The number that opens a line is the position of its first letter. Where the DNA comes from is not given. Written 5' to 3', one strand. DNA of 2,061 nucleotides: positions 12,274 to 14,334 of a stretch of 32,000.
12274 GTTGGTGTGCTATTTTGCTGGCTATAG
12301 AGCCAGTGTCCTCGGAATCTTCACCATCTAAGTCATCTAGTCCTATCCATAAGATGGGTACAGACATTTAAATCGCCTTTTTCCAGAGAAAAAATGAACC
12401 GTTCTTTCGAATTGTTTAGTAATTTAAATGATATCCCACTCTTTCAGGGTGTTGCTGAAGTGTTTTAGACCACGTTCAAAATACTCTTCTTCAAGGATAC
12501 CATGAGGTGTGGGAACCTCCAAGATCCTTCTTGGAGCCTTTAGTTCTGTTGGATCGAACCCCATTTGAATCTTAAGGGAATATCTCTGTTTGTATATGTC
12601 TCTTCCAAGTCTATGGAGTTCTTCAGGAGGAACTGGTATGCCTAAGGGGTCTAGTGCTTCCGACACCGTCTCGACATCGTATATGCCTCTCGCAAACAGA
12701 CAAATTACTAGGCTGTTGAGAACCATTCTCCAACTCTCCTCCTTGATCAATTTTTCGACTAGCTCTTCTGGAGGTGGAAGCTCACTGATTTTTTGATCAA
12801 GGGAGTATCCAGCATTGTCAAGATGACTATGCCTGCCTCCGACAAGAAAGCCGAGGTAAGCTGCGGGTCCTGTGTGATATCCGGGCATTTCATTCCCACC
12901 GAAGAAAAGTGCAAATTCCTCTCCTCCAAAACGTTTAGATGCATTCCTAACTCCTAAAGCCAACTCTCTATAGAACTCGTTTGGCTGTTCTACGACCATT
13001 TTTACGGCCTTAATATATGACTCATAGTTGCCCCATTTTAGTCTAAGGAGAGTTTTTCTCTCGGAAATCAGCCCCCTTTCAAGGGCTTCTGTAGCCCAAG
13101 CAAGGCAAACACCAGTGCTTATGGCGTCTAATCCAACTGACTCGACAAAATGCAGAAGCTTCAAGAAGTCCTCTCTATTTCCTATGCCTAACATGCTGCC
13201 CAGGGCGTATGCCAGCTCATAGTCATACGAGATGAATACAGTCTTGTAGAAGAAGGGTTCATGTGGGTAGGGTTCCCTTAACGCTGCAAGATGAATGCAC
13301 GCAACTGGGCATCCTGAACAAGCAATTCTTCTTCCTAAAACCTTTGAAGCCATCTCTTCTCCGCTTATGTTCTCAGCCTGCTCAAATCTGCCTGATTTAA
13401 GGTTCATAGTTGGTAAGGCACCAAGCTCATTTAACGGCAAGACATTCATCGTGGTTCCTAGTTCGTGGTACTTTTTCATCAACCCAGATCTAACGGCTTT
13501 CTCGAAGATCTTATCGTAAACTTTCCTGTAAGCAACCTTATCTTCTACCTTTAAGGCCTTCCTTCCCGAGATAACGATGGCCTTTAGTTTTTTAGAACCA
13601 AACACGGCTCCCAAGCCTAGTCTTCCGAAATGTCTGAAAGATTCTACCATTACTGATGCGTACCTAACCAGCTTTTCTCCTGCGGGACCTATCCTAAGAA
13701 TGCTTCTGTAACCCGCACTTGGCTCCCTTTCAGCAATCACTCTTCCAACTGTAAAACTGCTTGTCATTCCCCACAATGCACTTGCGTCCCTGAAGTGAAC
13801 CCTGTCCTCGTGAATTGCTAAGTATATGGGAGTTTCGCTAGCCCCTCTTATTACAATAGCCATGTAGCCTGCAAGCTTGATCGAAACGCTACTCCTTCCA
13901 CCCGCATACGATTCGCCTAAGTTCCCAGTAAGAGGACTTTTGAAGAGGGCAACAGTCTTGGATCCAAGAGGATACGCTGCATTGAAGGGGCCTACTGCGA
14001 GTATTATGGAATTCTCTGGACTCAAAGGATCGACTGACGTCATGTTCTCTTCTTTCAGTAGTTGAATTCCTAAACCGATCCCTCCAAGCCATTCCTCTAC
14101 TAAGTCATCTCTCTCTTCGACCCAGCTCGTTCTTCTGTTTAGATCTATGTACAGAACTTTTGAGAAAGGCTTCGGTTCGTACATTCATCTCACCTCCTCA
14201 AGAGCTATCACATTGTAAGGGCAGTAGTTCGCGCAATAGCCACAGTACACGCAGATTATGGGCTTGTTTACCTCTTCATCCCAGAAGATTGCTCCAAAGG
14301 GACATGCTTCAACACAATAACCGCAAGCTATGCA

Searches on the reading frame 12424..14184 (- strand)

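Call 4: search_protein_families(library=pfam, proteins=[window:12424-14184:-])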
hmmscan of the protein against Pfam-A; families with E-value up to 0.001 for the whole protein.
window:12424-14184:- (586 aa): 2 families
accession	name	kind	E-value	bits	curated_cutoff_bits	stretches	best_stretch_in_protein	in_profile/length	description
PF02730.20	AFOR_N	-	4.5e-66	222.8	29.8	1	9-207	2-198/199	Aldehyde ferredoxin oxidoreductase, N-terminal domain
PF01314.23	AFOR_C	-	1.9e-62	212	27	1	225-574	5-361/385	Aldehyde ferredoxin oxidoreductase, domains 2 & 3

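Call 35: search_protein_families(library=ncbifam, proteins=[window:12424-14184:-], max_evalue=1e-10)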
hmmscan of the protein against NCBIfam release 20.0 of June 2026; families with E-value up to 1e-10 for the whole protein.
window:12424-14184:- (586 aa): 2 families
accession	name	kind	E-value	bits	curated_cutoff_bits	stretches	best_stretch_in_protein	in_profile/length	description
NF007354.0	PRK09849.1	equivalog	6.8e-42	143.9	868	1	9-228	11-228/703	aldehyde ferredoxin oxidoreductase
NF040818.1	GAPOR_Arch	equivalog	2.8e-11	42.4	1300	0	9-127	4-121/654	glyceraldehyde-3-phosphate:ferredoxin oxidoreductase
